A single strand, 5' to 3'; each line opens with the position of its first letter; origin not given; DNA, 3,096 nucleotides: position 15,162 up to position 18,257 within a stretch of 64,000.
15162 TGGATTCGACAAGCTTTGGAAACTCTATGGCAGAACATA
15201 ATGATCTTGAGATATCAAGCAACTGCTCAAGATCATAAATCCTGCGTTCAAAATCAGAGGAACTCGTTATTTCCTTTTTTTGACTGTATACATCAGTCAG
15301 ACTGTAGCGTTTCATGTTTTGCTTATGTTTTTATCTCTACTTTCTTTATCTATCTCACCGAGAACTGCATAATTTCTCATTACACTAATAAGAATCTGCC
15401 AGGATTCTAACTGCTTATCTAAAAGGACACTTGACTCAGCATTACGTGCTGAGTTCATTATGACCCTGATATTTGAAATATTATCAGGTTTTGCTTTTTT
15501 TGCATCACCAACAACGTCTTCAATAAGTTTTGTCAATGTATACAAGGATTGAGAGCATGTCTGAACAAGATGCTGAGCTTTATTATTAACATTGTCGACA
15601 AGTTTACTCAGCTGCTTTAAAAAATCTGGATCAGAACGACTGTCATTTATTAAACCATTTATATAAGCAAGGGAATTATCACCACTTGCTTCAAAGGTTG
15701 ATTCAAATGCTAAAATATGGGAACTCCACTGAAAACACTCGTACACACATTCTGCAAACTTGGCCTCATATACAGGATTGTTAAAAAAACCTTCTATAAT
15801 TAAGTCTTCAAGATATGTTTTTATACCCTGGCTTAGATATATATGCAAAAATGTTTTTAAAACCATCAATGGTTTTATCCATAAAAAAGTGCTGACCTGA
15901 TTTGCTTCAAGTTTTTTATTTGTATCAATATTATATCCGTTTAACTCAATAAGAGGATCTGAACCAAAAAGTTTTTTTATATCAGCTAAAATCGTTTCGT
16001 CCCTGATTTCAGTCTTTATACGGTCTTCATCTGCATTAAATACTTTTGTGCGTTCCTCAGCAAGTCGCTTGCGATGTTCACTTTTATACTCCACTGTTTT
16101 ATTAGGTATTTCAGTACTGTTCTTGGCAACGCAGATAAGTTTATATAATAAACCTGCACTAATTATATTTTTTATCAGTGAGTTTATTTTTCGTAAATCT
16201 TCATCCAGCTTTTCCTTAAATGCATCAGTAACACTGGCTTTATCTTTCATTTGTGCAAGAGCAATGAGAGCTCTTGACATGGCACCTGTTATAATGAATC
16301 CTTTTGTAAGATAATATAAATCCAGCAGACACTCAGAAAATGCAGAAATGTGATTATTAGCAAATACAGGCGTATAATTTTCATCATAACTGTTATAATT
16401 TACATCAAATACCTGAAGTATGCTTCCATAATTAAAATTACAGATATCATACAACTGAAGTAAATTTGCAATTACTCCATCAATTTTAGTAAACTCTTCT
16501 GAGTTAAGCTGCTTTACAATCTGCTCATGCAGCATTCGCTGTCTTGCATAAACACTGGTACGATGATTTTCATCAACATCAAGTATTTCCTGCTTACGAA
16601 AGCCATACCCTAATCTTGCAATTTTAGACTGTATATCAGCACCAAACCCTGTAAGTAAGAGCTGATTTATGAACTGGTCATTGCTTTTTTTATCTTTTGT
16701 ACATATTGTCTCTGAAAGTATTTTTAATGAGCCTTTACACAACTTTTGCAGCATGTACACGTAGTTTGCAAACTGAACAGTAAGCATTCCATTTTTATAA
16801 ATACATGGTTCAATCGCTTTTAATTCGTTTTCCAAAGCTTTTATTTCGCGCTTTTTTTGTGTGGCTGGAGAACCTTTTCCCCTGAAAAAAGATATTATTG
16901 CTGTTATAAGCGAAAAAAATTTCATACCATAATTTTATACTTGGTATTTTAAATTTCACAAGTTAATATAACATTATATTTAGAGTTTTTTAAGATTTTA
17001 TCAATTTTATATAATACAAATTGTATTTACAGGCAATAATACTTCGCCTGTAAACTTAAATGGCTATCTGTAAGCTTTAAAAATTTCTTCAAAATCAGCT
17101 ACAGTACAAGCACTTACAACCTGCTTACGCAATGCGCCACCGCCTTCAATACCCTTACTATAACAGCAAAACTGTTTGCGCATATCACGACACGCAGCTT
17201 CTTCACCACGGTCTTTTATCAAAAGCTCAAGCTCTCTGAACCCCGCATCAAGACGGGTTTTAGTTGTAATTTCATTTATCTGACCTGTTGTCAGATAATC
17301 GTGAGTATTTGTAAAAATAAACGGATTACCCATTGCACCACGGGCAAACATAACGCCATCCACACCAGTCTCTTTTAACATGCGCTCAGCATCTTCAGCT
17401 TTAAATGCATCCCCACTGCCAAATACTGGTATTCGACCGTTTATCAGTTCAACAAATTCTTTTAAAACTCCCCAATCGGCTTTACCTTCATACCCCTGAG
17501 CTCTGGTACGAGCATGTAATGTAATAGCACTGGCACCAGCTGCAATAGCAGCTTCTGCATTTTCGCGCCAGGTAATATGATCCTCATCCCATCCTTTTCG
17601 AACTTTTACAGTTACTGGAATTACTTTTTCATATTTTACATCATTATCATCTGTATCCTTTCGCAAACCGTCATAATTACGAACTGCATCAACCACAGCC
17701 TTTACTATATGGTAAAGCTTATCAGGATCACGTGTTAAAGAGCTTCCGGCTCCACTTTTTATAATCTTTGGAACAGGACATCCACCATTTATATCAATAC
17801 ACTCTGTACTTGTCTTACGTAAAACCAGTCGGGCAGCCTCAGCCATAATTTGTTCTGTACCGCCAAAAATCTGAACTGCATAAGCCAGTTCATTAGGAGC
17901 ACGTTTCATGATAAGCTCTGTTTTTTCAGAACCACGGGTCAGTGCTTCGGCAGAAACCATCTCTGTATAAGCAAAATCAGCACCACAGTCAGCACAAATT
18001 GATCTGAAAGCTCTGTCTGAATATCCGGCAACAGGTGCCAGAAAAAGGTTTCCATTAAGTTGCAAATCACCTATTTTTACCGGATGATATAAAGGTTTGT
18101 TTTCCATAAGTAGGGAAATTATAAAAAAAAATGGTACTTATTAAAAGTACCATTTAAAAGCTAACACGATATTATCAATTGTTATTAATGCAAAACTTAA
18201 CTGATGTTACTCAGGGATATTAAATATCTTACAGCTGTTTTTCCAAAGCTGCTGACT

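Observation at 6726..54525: Repeated -35/-10/6-nt/ATG architecture: probable leaderless mRNAs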

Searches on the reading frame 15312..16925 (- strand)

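Call 28: search_protein_families(library=pfam, proteins=[window:15312-16925:-])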
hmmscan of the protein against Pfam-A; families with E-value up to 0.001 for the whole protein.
window:15312-16925:- (537 aa): 1 family
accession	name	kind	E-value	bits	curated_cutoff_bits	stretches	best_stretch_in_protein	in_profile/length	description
PF17239.7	DUF5312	-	6.5e-11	41.8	25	1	4-490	60-528/553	Family of unknown function (DUF5312)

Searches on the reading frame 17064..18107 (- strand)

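Call 28: search_protein_families(library=pfam, proteins=[window:17064-18107:-])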
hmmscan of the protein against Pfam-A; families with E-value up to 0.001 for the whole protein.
window:17064-18107:- (347 aa): 1 family
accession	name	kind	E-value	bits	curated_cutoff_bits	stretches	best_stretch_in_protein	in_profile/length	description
PF01207.24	Dus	-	1.8e-71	241.2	20.4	1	23-333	2-292/311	Dihydrouridine synthase (Dus)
